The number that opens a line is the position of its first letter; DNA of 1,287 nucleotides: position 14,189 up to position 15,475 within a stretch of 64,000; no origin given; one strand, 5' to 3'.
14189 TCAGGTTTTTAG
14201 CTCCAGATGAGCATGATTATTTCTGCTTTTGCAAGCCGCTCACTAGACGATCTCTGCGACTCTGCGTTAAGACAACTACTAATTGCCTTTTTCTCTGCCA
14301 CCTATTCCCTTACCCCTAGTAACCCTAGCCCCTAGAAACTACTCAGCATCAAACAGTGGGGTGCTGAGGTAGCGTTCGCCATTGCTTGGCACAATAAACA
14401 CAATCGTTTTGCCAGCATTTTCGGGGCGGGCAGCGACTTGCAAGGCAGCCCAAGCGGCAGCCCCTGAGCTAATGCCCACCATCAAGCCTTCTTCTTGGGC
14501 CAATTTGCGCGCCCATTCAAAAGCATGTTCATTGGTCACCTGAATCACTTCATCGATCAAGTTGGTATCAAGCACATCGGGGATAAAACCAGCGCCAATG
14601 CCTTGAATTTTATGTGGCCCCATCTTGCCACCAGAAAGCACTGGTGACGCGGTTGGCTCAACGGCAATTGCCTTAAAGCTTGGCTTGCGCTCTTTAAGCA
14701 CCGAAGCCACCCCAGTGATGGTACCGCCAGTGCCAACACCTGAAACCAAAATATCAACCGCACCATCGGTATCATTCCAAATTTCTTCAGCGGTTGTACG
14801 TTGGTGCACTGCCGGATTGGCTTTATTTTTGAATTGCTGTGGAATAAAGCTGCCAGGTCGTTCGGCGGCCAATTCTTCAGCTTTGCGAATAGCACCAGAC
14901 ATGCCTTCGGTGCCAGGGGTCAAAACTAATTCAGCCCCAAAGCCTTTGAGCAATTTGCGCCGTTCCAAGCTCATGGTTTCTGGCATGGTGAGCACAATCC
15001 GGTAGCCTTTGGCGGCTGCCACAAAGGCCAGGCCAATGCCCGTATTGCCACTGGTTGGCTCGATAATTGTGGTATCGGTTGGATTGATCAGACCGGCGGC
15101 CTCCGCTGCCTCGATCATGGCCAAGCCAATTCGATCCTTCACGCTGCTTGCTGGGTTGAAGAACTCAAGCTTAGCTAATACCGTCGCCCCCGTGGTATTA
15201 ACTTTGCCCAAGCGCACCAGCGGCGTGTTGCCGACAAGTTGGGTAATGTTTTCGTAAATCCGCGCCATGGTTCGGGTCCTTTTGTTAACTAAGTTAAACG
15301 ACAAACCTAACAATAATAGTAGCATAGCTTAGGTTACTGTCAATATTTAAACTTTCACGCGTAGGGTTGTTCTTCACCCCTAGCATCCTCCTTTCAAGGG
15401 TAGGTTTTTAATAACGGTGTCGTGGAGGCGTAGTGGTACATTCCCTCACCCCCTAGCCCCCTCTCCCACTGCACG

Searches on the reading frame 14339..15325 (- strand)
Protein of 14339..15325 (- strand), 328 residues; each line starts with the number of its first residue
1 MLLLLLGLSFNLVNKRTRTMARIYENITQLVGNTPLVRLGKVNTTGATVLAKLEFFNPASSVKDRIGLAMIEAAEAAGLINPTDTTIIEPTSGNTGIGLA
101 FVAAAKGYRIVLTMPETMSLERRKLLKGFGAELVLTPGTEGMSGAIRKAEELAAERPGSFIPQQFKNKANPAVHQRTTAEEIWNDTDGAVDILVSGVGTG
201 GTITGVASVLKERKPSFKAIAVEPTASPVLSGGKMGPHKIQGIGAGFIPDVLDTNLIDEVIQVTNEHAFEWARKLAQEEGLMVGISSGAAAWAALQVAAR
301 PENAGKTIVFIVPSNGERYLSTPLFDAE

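Call 71: search_protein_families(library=pfam, proteins=[window:14339-15325:-], max_evalue=0.000001)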
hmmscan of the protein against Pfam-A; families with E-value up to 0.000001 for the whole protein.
window:14339-15325:- (328 aa): 1 family
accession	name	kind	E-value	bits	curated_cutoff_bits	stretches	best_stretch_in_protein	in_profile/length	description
PF00291.31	PALP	-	5.8e-73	246.2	35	1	27-313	1-294/295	Pyridoxal-phosphate dependent enzyme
